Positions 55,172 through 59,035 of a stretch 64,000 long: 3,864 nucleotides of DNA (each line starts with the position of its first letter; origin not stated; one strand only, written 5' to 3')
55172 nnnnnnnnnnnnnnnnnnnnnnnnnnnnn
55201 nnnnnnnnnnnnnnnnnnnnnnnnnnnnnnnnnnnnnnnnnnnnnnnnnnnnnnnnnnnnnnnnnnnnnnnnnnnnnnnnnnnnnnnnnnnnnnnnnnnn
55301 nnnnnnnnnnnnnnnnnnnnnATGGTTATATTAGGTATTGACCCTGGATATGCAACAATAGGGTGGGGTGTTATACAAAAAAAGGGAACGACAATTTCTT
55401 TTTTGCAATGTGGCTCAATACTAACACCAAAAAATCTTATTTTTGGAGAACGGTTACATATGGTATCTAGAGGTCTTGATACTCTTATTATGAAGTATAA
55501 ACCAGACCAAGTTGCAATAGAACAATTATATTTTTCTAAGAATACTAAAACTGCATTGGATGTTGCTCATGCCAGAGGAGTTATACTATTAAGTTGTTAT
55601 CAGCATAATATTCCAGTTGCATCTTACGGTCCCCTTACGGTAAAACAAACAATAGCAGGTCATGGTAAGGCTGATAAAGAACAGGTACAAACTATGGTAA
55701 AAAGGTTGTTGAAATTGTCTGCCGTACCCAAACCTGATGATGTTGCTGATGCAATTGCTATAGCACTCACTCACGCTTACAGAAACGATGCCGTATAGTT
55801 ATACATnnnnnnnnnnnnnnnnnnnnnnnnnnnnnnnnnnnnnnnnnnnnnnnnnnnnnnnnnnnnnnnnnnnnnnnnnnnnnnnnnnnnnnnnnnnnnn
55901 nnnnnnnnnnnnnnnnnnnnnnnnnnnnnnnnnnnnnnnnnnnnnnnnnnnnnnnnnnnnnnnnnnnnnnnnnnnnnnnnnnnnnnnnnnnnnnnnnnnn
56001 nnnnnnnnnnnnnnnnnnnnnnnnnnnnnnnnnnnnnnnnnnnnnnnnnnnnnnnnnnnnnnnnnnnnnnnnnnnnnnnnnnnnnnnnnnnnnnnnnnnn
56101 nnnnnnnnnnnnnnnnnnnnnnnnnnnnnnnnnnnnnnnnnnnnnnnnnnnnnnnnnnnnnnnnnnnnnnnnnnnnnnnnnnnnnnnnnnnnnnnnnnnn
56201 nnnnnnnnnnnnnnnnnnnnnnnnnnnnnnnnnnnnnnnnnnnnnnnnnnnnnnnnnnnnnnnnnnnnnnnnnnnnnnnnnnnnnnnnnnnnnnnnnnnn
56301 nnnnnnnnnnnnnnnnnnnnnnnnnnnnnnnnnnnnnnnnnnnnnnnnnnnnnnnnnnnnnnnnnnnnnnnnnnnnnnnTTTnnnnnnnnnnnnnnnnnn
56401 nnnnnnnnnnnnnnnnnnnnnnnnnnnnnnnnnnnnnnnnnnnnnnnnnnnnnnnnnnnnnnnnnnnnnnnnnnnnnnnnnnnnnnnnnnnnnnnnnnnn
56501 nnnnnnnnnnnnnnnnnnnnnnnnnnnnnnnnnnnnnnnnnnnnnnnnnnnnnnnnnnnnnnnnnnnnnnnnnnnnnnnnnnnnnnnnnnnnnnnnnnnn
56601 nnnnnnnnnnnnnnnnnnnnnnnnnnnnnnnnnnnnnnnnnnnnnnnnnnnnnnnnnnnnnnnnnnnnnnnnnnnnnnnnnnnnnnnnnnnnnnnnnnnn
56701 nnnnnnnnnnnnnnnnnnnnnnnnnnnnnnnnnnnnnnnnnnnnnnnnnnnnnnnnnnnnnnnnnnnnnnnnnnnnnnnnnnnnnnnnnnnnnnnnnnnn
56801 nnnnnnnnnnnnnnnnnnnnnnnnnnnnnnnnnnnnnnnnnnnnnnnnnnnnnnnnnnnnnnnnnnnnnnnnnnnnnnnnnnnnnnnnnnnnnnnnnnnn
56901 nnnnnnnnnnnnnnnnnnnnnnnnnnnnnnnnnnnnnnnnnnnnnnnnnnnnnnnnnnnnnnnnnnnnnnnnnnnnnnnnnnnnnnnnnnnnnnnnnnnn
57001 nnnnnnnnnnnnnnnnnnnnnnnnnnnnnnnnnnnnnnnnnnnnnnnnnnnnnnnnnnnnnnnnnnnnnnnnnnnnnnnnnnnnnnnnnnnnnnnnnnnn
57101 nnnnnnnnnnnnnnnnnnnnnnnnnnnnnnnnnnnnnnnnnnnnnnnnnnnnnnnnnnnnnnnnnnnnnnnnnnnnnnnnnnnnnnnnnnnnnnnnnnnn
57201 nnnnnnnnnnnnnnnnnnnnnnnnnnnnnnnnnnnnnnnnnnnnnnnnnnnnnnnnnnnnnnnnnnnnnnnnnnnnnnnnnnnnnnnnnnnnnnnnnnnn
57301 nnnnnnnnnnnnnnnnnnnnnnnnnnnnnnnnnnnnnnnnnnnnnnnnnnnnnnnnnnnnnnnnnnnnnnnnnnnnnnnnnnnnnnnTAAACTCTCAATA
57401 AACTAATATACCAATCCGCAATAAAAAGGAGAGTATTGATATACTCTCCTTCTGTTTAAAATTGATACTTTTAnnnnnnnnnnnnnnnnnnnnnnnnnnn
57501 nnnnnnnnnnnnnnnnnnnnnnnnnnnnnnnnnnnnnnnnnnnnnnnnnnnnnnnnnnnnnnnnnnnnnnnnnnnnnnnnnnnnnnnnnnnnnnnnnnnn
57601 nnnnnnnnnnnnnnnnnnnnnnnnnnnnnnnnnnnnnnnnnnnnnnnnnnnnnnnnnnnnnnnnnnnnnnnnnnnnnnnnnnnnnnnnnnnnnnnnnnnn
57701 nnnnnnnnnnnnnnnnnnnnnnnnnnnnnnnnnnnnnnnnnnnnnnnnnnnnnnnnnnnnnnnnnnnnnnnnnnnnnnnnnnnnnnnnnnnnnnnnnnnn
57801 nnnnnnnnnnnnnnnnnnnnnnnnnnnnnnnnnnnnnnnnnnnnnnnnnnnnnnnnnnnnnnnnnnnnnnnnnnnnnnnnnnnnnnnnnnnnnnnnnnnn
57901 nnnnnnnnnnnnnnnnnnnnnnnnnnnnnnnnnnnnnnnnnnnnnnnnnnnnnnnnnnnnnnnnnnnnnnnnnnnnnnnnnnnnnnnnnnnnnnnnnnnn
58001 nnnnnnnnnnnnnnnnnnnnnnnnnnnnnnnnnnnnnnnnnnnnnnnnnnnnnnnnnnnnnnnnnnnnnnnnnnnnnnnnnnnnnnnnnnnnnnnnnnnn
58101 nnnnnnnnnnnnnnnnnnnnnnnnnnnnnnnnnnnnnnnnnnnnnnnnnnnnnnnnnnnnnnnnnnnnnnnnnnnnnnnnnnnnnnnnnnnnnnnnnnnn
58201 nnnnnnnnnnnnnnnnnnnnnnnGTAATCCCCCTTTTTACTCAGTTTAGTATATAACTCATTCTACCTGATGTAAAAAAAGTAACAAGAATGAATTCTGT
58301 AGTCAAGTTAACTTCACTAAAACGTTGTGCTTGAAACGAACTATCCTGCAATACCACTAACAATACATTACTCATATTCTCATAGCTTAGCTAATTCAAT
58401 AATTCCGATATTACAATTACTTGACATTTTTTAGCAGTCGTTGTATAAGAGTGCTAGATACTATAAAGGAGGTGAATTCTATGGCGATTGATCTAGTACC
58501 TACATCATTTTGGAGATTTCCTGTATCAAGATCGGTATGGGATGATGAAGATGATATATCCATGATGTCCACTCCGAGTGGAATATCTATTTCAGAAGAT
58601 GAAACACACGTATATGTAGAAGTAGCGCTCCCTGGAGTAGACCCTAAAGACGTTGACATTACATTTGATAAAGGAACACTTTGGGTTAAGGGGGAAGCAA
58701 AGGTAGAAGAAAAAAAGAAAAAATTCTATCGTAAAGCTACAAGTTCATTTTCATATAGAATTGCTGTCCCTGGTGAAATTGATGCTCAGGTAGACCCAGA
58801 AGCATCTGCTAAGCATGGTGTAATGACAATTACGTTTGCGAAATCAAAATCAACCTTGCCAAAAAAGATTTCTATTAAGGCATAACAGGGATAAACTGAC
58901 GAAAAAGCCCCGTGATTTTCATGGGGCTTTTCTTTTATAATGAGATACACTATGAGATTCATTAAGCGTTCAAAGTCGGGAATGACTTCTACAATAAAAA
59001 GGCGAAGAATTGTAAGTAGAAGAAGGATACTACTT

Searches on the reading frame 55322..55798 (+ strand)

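Call 42: search_protein_families(library=pfam, proteins=[window:55322-55798:+], max_evalue=0.001)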
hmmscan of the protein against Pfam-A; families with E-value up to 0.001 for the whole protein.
window:55322-55798:+ (158 aa): 1 family
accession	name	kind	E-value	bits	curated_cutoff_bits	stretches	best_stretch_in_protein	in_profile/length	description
PF02075.23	RuvC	-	1.6e-51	174.5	22.2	1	3-151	1-148/148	Crossover junction endodeoxyribonuclease RuvC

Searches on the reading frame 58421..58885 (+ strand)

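Call 42: search_protein_families(library=pfam, proteins=[window:58421-58885:+], max_evalue=0.001)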
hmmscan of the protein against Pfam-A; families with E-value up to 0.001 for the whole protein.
window:58421-58885:+ (154 aa): 1 family
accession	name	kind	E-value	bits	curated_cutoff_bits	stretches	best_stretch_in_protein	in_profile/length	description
PF00011.27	HSP20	-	5.5e-14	52.6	20.8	1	57-152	2-101/102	Hsp20/alpha crystallin family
